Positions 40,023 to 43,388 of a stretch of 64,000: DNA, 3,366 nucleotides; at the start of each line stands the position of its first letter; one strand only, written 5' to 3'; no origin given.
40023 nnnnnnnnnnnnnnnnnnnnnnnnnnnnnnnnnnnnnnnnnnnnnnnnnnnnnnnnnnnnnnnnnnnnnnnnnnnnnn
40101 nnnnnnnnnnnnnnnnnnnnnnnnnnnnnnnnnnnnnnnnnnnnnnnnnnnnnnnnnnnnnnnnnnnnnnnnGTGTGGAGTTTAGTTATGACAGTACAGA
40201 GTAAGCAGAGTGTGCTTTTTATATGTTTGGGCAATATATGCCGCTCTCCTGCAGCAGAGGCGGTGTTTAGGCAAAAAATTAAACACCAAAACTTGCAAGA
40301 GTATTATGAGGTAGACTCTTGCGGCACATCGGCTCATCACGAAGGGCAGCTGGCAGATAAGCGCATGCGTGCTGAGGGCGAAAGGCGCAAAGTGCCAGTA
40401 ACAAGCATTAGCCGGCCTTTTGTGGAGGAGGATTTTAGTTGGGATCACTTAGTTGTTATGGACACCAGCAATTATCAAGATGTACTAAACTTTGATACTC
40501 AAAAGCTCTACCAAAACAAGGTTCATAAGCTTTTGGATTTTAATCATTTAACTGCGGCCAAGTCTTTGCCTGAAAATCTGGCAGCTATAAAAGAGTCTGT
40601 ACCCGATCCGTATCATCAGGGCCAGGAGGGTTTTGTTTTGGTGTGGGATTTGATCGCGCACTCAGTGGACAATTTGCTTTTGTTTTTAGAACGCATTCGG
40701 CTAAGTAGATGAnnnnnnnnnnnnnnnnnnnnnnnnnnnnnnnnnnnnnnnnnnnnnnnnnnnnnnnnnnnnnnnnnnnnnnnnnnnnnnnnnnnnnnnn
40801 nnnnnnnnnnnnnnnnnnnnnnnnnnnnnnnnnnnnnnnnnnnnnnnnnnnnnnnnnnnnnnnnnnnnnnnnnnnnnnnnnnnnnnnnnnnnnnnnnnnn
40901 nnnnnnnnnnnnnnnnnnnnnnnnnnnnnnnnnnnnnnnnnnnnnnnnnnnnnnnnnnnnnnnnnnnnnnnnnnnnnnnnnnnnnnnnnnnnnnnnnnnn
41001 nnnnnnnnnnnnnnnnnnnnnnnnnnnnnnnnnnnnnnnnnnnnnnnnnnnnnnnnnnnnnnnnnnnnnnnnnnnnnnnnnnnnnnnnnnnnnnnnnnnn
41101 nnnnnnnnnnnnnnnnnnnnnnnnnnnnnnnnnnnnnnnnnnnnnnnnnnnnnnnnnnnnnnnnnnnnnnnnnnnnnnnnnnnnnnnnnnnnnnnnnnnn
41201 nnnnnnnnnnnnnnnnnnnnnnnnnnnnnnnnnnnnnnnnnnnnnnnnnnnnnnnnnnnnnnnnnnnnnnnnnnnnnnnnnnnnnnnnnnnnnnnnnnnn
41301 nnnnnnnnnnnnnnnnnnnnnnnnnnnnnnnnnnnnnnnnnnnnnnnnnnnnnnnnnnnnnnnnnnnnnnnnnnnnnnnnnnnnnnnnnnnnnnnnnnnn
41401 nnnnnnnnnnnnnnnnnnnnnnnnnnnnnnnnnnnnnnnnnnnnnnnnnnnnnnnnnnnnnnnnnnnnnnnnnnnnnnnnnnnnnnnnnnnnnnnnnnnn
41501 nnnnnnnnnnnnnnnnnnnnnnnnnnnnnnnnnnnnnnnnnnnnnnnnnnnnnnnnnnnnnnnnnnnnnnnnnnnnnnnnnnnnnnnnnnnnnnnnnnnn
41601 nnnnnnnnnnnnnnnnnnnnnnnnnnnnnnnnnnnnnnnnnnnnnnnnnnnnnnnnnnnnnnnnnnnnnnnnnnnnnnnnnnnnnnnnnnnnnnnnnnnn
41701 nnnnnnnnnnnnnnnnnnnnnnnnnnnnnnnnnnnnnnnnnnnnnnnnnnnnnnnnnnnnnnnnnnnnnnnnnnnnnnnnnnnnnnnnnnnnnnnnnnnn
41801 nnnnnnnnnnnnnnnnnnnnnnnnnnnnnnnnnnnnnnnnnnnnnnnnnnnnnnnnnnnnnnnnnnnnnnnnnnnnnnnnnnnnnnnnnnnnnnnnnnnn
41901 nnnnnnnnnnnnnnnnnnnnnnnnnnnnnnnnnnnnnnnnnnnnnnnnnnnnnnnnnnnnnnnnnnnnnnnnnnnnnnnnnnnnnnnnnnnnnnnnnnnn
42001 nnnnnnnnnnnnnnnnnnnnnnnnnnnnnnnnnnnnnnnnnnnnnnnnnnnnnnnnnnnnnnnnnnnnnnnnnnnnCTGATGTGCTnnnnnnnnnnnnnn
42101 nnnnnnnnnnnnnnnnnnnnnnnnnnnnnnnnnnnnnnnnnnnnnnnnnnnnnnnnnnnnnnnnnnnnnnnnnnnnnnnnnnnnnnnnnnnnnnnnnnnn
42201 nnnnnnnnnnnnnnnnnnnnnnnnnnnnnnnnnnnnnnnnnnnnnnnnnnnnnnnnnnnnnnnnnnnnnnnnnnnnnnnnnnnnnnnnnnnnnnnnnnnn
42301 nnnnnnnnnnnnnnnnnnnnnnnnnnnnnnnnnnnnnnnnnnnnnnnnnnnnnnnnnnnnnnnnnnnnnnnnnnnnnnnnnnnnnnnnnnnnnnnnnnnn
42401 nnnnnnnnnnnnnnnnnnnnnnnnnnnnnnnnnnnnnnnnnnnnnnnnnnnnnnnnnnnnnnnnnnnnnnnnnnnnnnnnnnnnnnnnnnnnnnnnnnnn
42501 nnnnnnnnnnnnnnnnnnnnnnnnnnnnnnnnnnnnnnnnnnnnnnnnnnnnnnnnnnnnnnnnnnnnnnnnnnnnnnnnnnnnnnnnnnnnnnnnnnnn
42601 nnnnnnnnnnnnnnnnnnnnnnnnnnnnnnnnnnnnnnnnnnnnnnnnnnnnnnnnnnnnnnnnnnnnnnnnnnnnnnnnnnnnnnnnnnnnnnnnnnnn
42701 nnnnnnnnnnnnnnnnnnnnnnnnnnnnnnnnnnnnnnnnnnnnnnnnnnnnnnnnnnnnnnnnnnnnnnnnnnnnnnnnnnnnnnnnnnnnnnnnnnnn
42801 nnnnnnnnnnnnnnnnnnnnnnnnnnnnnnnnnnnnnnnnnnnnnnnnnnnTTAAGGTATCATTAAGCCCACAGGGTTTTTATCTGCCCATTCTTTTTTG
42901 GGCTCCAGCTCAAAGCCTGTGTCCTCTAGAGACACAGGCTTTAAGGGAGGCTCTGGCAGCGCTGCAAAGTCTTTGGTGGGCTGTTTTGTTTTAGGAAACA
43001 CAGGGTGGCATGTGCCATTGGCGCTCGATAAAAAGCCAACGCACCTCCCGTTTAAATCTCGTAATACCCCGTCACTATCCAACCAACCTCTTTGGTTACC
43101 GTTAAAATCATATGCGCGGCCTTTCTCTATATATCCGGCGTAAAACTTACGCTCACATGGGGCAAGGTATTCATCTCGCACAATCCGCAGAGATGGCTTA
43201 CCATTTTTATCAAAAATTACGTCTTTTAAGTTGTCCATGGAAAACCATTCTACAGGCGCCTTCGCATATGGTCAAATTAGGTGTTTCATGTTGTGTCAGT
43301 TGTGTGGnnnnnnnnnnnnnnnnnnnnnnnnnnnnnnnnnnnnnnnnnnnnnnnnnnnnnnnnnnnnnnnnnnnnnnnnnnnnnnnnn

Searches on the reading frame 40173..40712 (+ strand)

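Call 42: search_protein_families(library=pfam, proteins=[window:40173-40712:+])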
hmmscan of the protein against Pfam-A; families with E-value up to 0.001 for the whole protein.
window:40173-40712:+ (179 aa): 1 family
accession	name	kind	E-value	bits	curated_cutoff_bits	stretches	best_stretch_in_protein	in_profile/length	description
PF01451.26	LMWPc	-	2.8e-28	99.4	23.2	1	14-169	1-144/144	Low molecular weight phosphotyrosine protein phosphatase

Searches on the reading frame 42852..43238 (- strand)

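Call 43: search_protein_families(library=pfam, proteins=[window:42852-43238:-])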
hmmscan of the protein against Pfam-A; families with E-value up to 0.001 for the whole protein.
window:42852-43238:- (128 aa): 1 family
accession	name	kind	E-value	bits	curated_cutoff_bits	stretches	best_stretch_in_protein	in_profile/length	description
PF21784.3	Bflower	-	2.1e-12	47.9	25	1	7-102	2-102/116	4-fold beta flower protein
